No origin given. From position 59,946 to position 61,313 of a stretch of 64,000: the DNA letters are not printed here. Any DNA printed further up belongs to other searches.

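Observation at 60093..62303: HisD fused to a HAD-superfamily phosphatase domain (candidate histidinol-phosphatase)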

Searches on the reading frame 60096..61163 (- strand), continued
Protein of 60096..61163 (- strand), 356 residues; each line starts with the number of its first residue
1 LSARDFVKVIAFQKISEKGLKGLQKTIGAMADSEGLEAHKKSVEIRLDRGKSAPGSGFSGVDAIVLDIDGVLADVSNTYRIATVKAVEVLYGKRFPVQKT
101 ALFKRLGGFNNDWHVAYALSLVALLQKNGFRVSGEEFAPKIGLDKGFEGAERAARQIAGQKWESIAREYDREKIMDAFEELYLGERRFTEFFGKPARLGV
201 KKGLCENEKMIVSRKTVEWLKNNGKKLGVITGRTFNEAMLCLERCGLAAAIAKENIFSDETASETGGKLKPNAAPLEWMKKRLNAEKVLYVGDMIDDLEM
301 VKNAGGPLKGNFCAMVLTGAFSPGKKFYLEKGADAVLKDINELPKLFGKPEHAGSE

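Call 63: search_protein_families(library=ncbifam, proteins=[P0019, P0020, P0056, P0087, P0092, P0110, P0149, P0158, P0086], max_evalue=0.00001)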
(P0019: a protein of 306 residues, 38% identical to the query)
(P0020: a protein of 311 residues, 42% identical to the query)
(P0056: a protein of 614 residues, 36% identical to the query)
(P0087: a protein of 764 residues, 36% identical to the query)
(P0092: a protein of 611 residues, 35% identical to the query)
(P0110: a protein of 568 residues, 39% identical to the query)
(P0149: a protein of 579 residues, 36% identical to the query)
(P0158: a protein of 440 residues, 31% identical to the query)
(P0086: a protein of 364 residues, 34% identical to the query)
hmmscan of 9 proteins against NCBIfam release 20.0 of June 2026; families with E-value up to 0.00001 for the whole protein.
P0019 (306 aa): 9 families
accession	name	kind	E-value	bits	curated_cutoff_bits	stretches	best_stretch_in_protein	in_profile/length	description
TIGR01548.1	HAD-SF-IA-hyp1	hypoth_equivalog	9.4e-41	139.5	140.2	1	15-259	1-196/197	TIGR01548 family HAD-type hydrolase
TIGR01449.2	PGP_bact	equivalog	4.9e-11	42.6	180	1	170-261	92-178/213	phosphoglycolate phosphatase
NF009804.0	PRK13288.1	equivalog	1.4e-09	37.7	218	0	169-262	88-176/215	pyrophosphatase PpaX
TIGR01662.1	HAD-SF-IIIA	subfamily_domain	1.8e-09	37.8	44.6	1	165-263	27-134/141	HAD-IIIA family hydrolase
NF009695.0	PRK13222.1-2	equivalog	9.6e-09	35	225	0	170-263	101-189/226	phosphoglycolate phosphatase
TIGR01549.1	HAD-SF-IA-v1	subfamily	9.7e-09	35.8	23.3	0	178-260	75-148/149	HAD-IA family hydrolase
TIGR02009.1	PGMB-YQAB-SF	subfamily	2.9e-07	30.9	153.35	0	15-66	2-34/186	beta-phosphoglucomutase family hydrolase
TIGR01422.2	phosphonatase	equivalog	1.8e-06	27.4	220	0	116-281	48-208/251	phosphonoacetaldehyde hydrolase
NF009697.0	PRK13222.1-4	equivalog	5.4e-06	25.9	327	0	169-262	100-188/232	phosphoglycolate phosphatase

P0020 (311 aa): 2 families
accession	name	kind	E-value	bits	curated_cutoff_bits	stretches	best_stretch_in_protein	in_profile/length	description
TIGR01548.1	HAD-SF-IA-hyp1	hypoth_equivalog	8e-37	126.7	140.2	1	16-263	2-197/197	TIGR01548 family HAD-type hydrolase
TIGR01549.1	HAD-SF-IA-v1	subfamily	1.2e-07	32.3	23.3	0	218-263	102-148/149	HAD-IA family hydrolase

P0056 (614 aa): 70 families (the best 25 are shown)
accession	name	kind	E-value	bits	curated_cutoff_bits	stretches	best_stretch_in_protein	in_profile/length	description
TIGR01141.1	hisC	equivalog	5.2e-95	318.3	276.55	1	11-357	1-348/349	histidinol-phosphate transaminase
NF002878.0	PRK03321.1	subfamily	2.6e-66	223.8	374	1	32-359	19-349/352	histidinol-phosphate transaminase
NF003496.0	PRK05166.1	equivalog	7.9e-62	209.2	540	1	5-358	5-369/373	histidinol-phosphate transaminase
NF002726.0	PRK02610.1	equivalog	7.2e-60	202.9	391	1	10-357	5-367/374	histidinol-phosphate transaminase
TIGR01140.1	L_thr_O3P_dcar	equivalog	9.5e-57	192.6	290.55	1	29-355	8-330/331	threonine-phosphate decarboxylase CobD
NF002877.0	PRK03317.1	equivalog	2.7e-55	187.7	409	1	35-360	28-368/374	histidinol-phosphate transaminase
NF006014.0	PRK08153.1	equivalog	1.4e-48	165.6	510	1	41-355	36-360/370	pyridoxal phosphate-dependent aminotransferase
NF006580.0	PRK09105.1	subfamily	2.6e-43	148.3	444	1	38-358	46-370/375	pyridoxal phosphate-dependent aminotransferase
NF051461.1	pyoverd_PtaA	equivalog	6.4e-36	123.8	500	1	11-356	6-357/359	pyoverdine biosynthesis transaminase PtaA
TIGR01548.1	HAD-SF-IA-hyp1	hypoth_equivalog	2.5e-34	118.6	140.2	1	365-586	2-197/197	TIGR01548 family HAD-type hydrolase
NF041364.1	GntC_guanitoxin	equivalog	9.8e-31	106.9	415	1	74-313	39-301/356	guanitoxin biosynthesis PLP-dependent (S)-gamma-hydroxy-L-arginine cyclodehydratase GntC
NF005915.1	PRK07908.1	equivalog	5.4e-30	104.9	360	1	66-338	41-309/332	Rv2231c family histidinol phosphate aminotransferase CobC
NF006225.0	PRK08354.1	equivalog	3.8e-27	95.5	288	1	74-359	48-316/318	putative aminotransferase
NF053748.1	bifunc_CobBC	exception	5.4e-27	94.5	950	1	56-335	497-771/797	bifunctional hydrogenobyrinic acid a,c-diamide synthase/histidinol phosphate aminotransferase CobBC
NF004870.0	PRK06225.1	equivalog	1.4e-26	93.1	351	1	62-330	55-338/380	pyridoxal phosphate-dependent aminotransferase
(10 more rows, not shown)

P0087 (764 aa): 92 families (the best 25 are shown)
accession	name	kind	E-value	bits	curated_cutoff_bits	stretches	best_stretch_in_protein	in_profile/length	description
TIGR01141.1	hisC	equivalog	8.5e-99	330.7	276.55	1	200-540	2-348/349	histidinol-phosphate transaminase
NF003496.0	PRK05166.1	equivalog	4.3e-69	233.1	540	1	219-543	39-371/373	histidinol-phosphate transaminase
NF002878.0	PRK03321.1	subfamily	4.9e-64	216.3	374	1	200-542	7-349/352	histidinol-phosphate transaminase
TIGR01140.1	L_thr_O3P_dcar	equivalog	2.6e-61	207.6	290.55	1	221-537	20-329/331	threonine-phosphate decarboxylase CobD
NF002877.0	PRK03317.1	equivalog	3.7e-58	197.1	409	1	219-545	34-370/374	histidinol-phosphate transaminase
NF006014.0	PRK08153.1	equivalog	1.6e-53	182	510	1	217-544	34-366/370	pyridoxal phosphate-dependent aminotransferase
NF002726.0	PRK02610.1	equivalog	3.7e-50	170.9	391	1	259-544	83-371/374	histidinol-phosphate transaminase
NF006580.0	PRK09105.1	subfamily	4.3e-47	160.8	444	1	210-543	40-372/375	pyridoxal phosphate-dependent aminotransferase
NF051461.1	pyoverd_PtaA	equivalog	1.9e-39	135.5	500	1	213-538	31-356/359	pyoverdine biosynthesis transaminase PtaA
NF006225.0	PRK08354.1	equivalog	4.2e-38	131.5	288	1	221-540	17-314/318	putative aminotransferase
NF004870.0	PRK06225.1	equivalog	5.6e-37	127.4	351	1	213-514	25-342/380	pyridoxal phosphate-dependent aminotransferase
NF005915.1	PRK07908.1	equivalog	1.8e-36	126.2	360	1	222-538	16-331/332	Rv2231c family histidinol phosphate aminotransferase CobC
NF041364.1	GntC_guanitoxin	equivalog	2e-36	125.7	415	1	261-529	52-343/356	guanitoxin biosynthesis PLP-dependent (S)-gamma-hydroxy-L-arginine cyclodehydratase GntC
TIGR01548.1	HAD-SF-IA-hyp1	hypoth_equivalog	1.4e-35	122.6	140.2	1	545-723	1-197/197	TIGR01548 family HAD-type hydrolase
NF053748.1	bifunc_CobBC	exception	1.2e-34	119.9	950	1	221-535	485-793/797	bifunctional hydrogenobyrinic acid a,c-diamide synthase/histidinol phosphate aminotransferase CobBC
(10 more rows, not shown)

P0092 (611 aa): 78 families (the best 25 are shown)
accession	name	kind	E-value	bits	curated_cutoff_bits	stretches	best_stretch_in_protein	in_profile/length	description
TIGR01141.1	hisC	equivalog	7.1e-93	311.2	276.55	1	8-356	1-347/349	histidinol-phosphate transaminase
NF003496.0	PRK05166.1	equivalog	6e-64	216.1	540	1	3-357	6-368/373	histidinol-phosphate transaminase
NF002726.0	PRK02610.1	equivalog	1.9e-59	201.5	391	1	6-357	4-367/374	histidinol-phosphate transaminase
NF002877.0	PRK03317.1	equivalog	3.1e-58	197.4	409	1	46-364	48-372/374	histidinol-phosphate transaminase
NF002878.0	PRK03321.1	subfamily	6.5e-57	192.9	374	1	5-360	3-350/352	histidinol-phosphate transaminase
TIGR01140.1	L_thr_O3P_dcar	equivalog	1e-50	172.7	290.55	1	24-355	6-330/331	threonine-phosphate decarboxylase CobD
NF006014.0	PRK08153.1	equivalog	6.3e-43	147.1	510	1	60-355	60-360/370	pyridoxal phosphate-dependent aminotransferase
NF006580.0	PRK09105.1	subfamily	3.3e-38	131.5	444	1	63-360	76-372/375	pyridoxal phosphate-dependent aminotransferase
TIGR01548.1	HAD-SF-IA-hyp1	hypoth_equivalog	7.4e-37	126.8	140.2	1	368-584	1-197/197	TIGR01548 family HAD-type hydrolase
NF041364.1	GntC_guanitoxin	equivalog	1.8e-33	116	415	1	70-309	39-301/356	guanitoxin biosynthesis PLP-dependent (S)-gamma-hydroxy-L-arginine cyclodehydratase GntC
NF005915.1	PRK07908.1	equivalog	4.8e-33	114.9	360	1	61-354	40-330/332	Rv2231c family histidinol phosphate aminotransferase CobC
NF053748.1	bifunc_CobBC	exception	1.8e-29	102.7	950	1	61-329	508-768/797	bifunctional hydrogenobyrinic acid a,c-diamide synthase/histidinol phosphate aminotransferase CobBC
NF051461.1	pyoverd_PtaA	equivalog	8.1e-27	93.9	500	1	63-354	64-355/359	pyoverdine biosynthesis transaminase PtaA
NF004870.0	PRK06225.1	equivalog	5.3e-25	87.9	351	1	58-327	55-338/380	pyridoxal phosphate-dependent aminotransferase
NF005305.0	PRK06836.1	equivalog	2.7e-24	86.1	376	1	72-302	87-333/396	pyridoxal phosphate-dependent aminotransferase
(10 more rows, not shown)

P0110 (568 aa): 75 families (the best 25 are shown)
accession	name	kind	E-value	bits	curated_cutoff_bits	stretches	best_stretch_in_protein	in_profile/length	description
TIGR01141.1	hisC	equivalog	5.5e-96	321.5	276.55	1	8-347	1-348/349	histidinol-phosphate transaminase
NF002877.0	PRK03317.1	equivalog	5e-68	229.6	409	1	8-350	16-368/374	histidinol-phosphate transaminase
NF002726.0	PRK02610.1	equivalog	5.9e-63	213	391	1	24-347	28-367/374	histidinol-phosphate transaminase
NF002878.0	PRK03321.1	subfamily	1.2e-57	195.3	374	1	6-347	4-347/352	histidinol-phosphate transaminase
NF003496.0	PRK05166.1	equivalog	4.8e-53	180.3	540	1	6-348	9-369/373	histidinol-phosphate transaminase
TIGR01140.1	L_thr_O3P_dcar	equivalog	4.8e-51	173.8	290.55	1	39-346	32-331/331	threonine-phosphate decarboxylase CobD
NF006580.0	PRK09105.1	subfamily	1.1e-39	136.4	444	1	7-348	29-370/375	pyridoxal phosphate-dependent aminotransferase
NF006014.0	PRK08153.1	equivalog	2.5e-39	135.2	510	1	49-347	56-362/370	pyridoxal phosphate-dependent aminotransferase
TIGR01548.1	HAD-SF-IA-hyp1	hypoth_equivalog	9.6e-37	126.4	140.2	1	353-536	2-197/197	TIGR01548 family HAD-type hydrolase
NF006225.0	PRK08354.1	equivalog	9.9e-34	117.1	288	1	39-348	28-315/318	putative aminotransferase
NF051461.1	pyoverd_PtaA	equivalog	1.1e-33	116.5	500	1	18-345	28-356/359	pyoverdine biosynthesis transaminase PtaA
NF041364.1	GntC_guanitoxin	equivalog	3.7e-30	105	415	1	33-338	11-345/356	guanitoxin biosynthesis PLP-dependent (S)-gamma-hydroxy-L-arginine cyclodehydratase GntC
NF005915.1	PRK07908.1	equivalog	1.3e-26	93.8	360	1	36-346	24-332/332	Rv2231c family histidinol phosphate aminotransferase CobC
NF005021.0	PRK06425.1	equivalog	4.9e-25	88.3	353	1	59-347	38-329/335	histidinol-phosphate aminotransferase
NF004870.0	PRK06225.1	equivalog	1.1e-23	83.6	351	1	27-338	31-362/380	pyridoxal phosphate-dependent aminotransferase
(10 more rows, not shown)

P0149 (579 aa): 76 families (the best 25 are shown)
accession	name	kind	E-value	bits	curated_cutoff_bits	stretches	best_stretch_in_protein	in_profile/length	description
TIGR01141.1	hisC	equivalog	5.1e-80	269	276.55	1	8-345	4-347/349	histidinol-phosphate transaminase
NF003496.0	PRK05166.1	equivalog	7.8e-58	196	540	1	24-346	38-368/373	histidinol-phosphate transaminase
TIGR01140.1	L_thr_O3P_dcar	equivalog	2.6e-55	187.9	290.55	1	34-345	29-331/331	threonine-phosphate decarboxylase CobD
NF002877.0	PRK03317.1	equivalog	3.8e-50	170.7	409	1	25-345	34-364/374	histidinol-phosphate transaminase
NF002878.0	PRK03321.1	subfamily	3.1e-47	161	374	1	24-345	24-346/352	histidinol-phosphate transaminase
NF006580.0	PRK09105.1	subfamily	1.3e-45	155.9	444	1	24-345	48-368/375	pyridoxal phosphate-dependent aminotransferase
NF006014.0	PRK08153.1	equivalog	2e-42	145.4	510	1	26-332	37-348/370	pyridoxal phosphate-dependent aminotransferase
TIGR01548.1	HAD-SF-IA-hyp1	hypoth_equivalog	5e-39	133.9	140.2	1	349-529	2-197/197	TIGR01548 family HAD-type hydrolase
NF051461.1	pyoverd_PtaA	equivalog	1.7e-37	129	500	1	19-343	31-355/359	pyoverdine biosynthesis transaminase PtaA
NF002726.0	PRK02610.1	equivalog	1.1e-34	120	391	1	69-315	87-342/374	histidinol-phosphate transaminase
NF053748.1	bifunc_CobBC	exception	5.2e-34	117.7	950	1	24-344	482-796/797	bifunctional hydrogenobyrinic acid a,c-diamide synthase/histidinol phosphate aminotransferase CobBC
NF005915.1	PRK07908.1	equivalog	6.3e-33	114.5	360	1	28-344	18-331/332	Rv2231c family histidinol phosphate aminotransferase CobC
NF004870.0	PRK06225.1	equivalog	2.9e-30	105.3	351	1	6-297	12-317/380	pyridoxal phosphate-dependent aminotransferase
NF041364.1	GntC_guanitoxin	equivalog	3.4e-28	98.6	415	1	50-297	29-300/356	guanitoxin biosynthesis PLP-dependent (S)-gamma-hydroxy-L-arginine cyclodehydratase GntC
NF005593.0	PRK07324.1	equivalog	2.6e-25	89.3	476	1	46-234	50-246/373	aminotransferase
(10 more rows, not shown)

P0158 (440 aa): 28 families (the best 25 are shown)
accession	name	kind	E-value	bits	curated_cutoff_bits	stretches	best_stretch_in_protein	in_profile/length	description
NF002111.0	PRK00951.2-1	equivalog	6.7e-74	247.7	231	1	247-440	4-194/194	imidazoleglycerol-phosphate dehydratase HisB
NF003937.0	PRK05446.1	equivalog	8.7e-74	248.6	443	1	192-440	119-355/355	bifunctional histidinol-phosphatase/imidazoleglycerol-phosphate dehydratase HisB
NF002109.0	PRK00951.1-5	equivalog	1.2e-68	230.8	278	1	247-439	3-195/196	imidazoleglycerol-phosphate dehydratase HisB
NF002116.0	PRK00951.2-6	equivalog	1.9e-68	230.3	269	1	247-440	4-197/197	imidazoleglycerol-phosphate dehydratase HisB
NF002115.0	PRK00951.2-5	equivalog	1.3e-65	220.8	289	1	247-439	3-194/195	imidazoleglycerol-phosphate dehydratase HisB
NF002106.0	PRK00951.1-1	equivalog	1.1e-63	214.5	283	1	247-439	4-196/197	imidazoleglycerol-phosphate dehydratase HisB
NF002107.0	PRK00951.1-2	equivalog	3.8e-63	212.7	267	1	248-440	3-194/194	imidazoleglycerol-phosphate dehydratase HisB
NF002108.0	PRK00951.1-3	equivalog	1e-59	201.7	328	1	244-440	7-203/205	imidazoleglycerol-phosphate dehydratase HisB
NF002112.0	PRK00951.2-2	equivalog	6.7e-59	198.9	315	1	251-440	6-194/194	imidazoleglycerol-phosphate dehydratase HisB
NF002114.0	PRK00951.2-4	equivalog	1.2e-57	194.6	189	1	250-440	3-190/190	imidazoleglycerol-phosphate dehydratase HisB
NF002110.2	PRK00951.1-6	equivalog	1.9e-56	191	266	1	250-439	4-198/199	imidazoleglycerol-phosphate dehydratase HisB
NF002113.0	PRK00951.2-3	equivalog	6.2e-53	179.5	288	1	247-440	2-190/190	imidazoleglycerol-phosphate dehydratase HisB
NF010121.0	PRK13598.1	equivalog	5.2e-48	163.4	295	1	247-440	3-193/193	imidazoleglycerol-phosphate dehydratase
TIGR01548.1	HAD-SF-IA-hyp1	hypoth_equivalog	2e-31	109.1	140.2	1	10-214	2-197/197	TIGR01548 family HAD-type hydrolase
NF009804.0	PRK13288.1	equivalog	4e-16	59.1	218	1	132-218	90-178/215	pyrophosphatase PpaX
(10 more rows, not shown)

P0086 (364 aa): 1 family
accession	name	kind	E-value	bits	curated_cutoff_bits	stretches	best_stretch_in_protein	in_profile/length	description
TIGR01548.1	HAD-SF-IA-hyp1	hypoth_equivalog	2.2e-17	63.3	140.2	1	30-311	1-197/197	TIGR01548 family HAD-type hydrolase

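Call 71: search_solved_structures(query=L047:7700-8368:+, max_evalue=0.00001)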
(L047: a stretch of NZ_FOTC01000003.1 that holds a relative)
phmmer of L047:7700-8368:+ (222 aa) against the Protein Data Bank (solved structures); distinct sequences matched with E-value up to 0.00001: 3.
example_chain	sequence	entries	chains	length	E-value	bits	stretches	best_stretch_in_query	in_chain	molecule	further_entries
1jax_A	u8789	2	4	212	1.5e-39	139.1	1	1-221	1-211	conserved hypothetical protein | Coenzyme F420H2:NADP+ Oxidoreductase (FNO)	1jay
5n2i_A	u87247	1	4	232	8.7e-27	97.4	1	2-208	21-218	Reduced coenzyme F420:NADP oxidoreductase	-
2yjz_A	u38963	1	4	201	1.7e-07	34.4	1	4-200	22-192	METALLOREDUCTASE STEAP4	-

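Call 82: find_related_loci(query=window:60096-61163:-, collection=metagenome_contigs, flank=6000)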
Query window:60096-61163:- (356 aa) in metagenome_contigs; peptide patterns used: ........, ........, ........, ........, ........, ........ (x = any residue, [..] = any of these).
150 stretches matched a pattern; 17 encode a relative of the query (tblastn E <= 1e-3); 17 distinct loci.
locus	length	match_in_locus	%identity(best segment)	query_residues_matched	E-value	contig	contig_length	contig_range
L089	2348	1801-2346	81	1-182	8e-98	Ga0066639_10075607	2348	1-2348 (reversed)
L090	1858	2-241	83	272-351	5e-39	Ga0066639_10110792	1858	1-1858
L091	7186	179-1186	28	56-347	5e-21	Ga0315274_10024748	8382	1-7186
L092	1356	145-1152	28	62-347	1e-20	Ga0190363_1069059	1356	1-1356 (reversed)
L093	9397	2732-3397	28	62-302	9e-20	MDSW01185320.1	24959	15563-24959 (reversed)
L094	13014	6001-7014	27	68-347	2e-21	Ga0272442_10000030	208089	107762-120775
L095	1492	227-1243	26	61-351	7e-17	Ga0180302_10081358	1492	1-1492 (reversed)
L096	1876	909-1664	26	43-257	2e-16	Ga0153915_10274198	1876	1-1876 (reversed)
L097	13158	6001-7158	24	61-356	7e-15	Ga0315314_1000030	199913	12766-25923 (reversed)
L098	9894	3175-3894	27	56-238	2e-14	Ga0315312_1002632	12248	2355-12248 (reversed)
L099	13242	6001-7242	24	38-356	2e-14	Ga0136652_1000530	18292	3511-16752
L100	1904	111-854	25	103-304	1e-12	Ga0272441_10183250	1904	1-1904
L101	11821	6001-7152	39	63-356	3e-11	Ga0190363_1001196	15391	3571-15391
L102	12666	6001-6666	28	62-302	1e-19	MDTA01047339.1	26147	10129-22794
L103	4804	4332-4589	33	41-120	4e-9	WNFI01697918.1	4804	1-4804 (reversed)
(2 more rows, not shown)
